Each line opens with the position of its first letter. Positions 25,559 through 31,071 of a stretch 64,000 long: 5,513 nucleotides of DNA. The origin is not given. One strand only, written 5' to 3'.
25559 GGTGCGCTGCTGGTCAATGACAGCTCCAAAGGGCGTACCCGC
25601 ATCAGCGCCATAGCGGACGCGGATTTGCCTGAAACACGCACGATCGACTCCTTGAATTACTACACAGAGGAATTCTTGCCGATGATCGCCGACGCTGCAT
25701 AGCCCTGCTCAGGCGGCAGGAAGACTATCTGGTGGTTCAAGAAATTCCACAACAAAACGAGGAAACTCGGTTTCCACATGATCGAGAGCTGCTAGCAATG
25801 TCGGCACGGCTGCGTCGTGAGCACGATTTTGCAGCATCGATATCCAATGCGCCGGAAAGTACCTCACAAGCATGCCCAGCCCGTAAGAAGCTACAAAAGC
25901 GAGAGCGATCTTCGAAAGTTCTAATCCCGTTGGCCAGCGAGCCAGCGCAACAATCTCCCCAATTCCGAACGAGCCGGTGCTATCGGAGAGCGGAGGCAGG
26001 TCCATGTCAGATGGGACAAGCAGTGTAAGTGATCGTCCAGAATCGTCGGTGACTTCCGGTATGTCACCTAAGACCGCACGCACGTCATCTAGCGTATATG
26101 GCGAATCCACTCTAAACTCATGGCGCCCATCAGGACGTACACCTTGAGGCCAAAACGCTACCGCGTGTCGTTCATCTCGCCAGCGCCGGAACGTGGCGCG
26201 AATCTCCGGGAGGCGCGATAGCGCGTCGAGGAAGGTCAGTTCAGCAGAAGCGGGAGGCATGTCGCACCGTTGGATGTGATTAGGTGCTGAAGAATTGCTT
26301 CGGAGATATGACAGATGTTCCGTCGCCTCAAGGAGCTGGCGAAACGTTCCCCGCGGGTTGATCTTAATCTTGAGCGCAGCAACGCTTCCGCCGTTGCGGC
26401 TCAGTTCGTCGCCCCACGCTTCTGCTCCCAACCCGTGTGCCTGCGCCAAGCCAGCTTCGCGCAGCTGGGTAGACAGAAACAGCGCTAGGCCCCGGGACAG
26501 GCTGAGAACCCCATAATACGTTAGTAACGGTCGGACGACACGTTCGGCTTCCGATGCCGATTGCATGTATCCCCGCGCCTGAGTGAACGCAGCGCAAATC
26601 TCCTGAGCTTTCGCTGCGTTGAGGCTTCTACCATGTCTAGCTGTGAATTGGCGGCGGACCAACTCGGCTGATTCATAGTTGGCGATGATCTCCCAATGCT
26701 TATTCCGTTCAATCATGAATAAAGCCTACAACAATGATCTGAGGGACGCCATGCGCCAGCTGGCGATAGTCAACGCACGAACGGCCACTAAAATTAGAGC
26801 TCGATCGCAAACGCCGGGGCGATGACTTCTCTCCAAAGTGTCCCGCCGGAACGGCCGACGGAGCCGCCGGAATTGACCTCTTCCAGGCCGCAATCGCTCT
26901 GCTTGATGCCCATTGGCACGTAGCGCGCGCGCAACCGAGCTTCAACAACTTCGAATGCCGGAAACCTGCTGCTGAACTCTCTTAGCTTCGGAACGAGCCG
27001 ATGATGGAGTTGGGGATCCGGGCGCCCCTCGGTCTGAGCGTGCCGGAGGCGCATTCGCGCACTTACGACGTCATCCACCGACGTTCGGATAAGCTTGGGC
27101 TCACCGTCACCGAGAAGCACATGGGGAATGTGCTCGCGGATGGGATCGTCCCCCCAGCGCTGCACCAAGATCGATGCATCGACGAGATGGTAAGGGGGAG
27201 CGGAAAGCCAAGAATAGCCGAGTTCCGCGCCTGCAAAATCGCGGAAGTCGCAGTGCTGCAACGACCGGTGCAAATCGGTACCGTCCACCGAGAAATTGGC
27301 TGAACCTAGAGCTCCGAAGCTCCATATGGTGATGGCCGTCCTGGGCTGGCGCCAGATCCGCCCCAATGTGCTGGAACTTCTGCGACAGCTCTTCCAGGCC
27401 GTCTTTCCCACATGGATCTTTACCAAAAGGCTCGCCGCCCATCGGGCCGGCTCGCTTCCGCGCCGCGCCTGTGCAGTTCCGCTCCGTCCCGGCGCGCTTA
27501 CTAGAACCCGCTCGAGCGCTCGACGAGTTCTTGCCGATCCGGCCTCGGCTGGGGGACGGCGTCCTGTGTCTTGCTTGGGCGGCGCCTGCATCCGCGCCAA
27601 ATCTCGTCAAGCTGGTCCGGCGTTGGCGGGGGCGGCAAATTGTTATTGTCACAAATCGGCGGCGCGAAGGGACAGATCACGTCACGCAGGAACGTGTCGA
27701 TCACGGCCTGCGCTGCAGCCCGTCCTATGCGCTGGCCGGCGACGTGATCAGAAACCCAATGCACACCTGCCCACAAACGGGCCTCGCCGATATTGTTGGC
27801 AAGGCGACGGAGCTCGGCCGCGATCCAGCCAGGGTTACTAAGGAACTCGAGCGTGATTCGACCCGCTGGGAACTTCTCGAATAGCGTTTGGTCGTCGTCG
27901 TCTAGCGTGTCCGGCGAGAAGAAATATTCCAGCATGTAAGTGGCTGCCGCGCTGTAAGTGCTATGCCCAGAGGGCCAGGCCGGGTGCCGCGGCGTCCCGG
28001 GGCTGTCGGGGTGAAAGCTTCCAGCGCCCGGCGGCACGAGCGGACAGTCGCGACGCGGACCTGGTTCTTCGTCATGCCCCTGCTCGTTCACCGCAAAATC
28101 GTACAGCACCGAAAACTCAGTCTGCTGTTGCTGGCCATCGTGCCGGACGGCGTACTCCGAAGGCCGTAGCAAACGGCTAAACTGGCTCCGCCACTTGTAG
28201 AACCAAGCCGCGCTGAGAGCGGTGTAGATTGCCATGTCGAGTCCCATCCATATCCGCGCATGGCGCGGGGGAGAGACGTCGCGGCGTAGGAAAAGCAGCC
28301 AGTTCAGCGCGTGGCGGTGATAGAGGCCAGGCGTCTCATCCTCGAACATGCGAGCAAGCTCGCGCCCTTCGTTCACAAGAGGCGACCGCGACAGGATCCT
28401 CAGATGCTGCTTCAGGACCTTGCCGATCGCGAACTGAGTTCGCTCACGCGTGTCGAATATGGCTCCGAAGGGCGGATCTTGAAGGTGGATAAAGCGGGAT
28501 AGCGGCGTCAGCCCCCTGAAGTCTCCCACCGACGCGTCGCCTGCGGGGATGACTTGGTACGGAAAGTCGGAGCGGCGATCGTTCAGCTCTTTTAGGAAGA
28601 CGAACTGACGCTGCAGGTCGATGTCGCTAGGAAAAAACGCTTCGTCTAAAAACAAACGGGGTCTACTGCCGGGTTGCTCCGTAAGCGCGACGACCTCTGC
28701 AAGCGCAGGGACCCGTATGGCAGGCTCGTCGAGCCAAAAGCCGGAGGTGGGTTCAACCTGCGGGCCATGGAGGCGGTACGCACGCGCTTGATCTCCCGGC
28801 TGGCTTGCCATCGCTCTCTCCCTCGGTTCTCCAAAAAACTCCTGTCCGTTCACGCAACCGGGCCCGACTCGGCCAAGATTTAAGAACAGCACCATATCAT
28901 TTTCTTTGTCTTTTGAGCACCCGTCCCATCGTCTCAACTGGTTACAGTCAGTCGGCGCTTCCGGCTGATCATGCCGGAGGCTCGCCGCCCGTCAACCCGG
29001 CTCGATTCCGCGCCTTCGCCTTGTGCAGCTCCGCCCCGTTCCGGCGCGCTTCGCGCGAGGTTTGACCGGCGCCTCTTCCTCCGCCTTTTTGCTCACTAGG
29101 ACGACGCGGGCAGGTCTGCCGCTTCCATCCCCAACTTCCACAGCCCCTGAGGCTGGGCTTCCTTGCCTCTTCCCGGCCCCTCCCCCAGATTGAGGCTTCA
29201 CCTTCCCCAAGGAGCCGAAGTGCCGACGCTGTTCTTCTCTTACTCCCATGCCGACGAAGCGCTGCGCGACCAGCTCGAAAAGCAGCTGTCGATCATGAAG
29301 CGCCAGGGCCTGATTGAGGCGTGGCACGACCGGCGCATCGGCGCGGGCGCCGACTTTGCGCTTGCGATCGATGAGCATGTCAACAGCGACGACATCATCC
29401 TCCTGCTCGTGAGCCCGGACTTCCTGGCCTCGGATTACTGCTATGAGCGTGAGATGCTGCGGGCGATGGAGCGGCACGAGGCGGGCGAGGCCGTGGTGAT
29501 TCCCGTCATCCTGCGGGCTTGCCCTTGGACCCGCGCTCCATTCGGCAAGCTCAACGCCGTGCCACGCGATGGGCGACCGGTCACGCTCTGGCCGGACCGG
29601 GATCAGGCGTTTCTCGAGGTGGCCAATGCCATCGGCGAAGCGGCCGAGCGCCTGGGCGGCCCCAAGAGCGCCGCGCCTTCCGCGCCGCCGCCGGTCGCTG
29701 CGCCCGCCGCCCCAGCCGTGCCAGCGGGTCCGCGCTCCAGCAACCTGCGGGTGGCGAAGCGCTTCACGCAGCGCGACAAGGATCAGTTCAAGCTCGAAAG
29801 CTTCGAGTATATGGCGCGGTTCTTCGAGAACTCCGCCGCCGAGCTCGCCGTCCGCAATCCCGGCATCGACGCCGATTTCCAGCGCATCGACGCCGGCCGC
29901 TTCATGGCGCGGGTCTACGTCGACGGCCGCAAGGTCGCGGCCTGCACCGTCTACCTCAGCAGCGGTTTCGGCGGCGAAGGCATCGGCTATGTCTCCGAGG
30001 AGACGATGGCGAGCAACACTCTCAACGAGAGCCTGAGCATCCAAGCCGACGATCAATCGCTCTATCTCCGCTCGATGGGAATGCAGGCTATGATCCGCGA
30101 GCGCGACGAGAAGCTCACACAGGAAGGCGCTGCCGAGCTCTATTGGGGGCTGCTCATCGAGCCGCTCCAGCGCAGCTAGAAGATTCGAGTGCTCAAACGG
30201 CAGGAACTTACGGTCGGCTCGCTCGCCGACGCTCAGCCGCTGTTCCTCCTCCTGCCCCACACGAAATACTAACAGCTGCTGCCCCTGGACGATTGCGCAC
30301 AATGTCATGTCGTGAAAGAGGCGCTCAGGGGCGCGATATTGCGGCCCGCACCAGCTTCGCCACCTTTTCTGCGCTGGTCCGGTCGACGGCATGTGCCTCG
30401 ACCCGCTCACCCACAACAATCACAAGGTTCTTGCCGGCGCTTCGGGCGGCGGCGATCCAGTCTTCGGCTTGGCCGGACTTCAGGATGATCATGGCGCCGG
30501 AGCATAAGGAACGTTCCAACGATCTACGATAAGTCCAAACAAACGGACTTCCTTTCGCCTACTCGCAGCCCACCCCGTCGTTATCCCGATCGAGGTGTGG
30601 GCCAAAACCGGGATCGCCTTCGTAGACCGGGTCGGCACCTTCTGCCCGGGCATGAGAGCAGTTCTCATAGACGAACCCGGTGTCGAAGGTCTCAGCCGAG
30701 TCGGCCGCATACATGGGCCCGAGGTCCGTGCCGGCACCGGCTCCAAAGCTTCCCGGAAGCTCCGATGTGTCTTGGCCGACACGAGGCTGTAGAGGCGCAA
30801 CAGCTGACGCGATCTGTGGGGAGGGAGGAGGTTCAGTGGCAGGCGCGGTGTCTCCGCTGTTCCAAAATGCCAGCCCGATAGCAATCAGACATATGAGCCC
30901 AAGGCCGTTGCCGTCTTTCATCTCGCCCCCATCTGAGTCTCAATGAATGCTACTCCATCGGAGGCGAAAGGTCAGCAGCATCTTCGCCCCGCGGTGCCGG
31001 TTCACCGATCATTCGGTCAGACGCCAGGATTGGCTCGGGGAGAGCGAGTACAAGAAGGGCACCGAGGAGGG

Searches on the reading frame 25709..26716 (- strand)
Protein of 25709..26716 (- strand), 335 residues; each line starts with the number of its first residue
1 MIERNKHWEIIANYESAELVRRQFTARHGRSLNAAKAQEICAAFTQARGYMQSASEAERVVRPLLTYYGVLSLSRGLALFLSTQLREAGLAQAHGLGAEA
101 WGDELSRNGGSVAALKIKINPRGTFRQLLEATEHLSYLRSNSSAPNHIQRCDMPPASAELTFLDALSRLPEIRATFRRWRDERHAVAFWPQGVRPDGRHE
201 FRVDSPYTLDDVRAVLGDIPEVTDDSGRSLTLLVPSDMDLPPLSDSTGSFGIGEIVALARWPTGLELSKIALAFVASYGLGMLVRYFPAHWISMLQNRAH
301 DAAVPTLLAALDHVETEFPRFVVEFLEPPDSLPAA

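Call 12: search_protein_families(library=pfam, proteins=[window:25709-26716:-], max_evalue=0.01)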
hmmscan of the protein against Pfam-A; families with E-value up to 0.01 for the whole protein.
window:25709-26716:- (335 aa): 1 family
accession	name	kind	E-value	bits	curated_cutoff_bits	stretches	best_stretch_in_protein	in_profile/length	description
PF14175.11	YaaC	-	4.5e-27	95.7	27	1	30-326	26-307/307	YaaC-like Protein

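Call 94: search_protein_families(library=padloc, proteins=[window:25709-26716:-], max_evalue=0.00001)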
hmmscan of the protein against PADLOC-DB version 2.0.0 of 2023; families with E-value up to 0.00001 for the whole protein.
window:25709-26716:- (335 aa): 0 families

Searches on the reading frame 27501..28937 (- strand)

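Call 12: search_protein_families(library=pfam, proteins=[window:27501-28937:-], max_evalue=0.01)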
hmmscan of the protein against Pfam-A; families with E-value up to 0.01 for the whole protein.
window:27501-28937:- (478 aa): 1 family
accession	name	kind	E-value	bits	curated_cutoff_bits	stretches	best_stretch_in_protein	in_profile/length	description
PF01569.27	PAP2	-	6.2e-08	32.9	27.2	1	256-413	25-122/130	PAP2 superfamily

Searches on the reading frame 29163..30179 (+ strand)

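Call 12: search_protein_families(library=pfam, proteins=[window:29163-30179:+], max_evalue=0.01)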
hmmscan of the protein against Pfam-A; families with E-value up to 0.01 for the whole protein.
window:29163-30179:+ (338 aa): 2 families
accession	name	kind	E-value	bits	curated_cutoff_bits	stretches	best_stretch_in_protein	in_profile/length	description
PF13676.11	TIR_2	-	1.9e-14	54.6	28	1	24-131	2-104/122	TIR domain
PF01582.25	TIR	-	8.3e-05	22.9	21.3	1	26-123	9-103/179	TIR domain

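Call 94: search_protein_families(library=padloc, proteins=[window:29163-30179:+], max_evalue=0.00001)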
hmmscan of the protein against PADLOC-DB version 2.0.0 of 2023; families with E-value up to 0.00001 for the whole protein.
window:29163-30179:+ (338 aa): 2 families
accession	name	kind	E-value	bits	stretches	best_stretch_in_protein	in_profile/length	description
PDLC00420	ThsB1|ThsB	-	4.2e-135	448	1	21-337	2-317/319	TIR-like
PDLC02012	SAVED5--SAVED_TIR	-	1.9e-07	28.6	1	22-116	15-104/404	-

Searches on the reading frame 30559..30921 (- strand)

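Call 12: search_protein_families(library=pfam, proteins=[window:30559-30921:-], max_evalue=0.01)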
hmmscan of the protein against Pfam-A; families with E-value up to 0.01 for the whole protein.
window:30559-30921:- (120 aa): 1 family
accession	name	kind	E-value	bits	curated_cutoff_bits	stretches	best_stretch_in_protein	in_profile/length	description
PF05901.16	Excalibur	-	9.4e-15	55.1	22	1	85-120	1-36/36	Excalibur calcium-binding domain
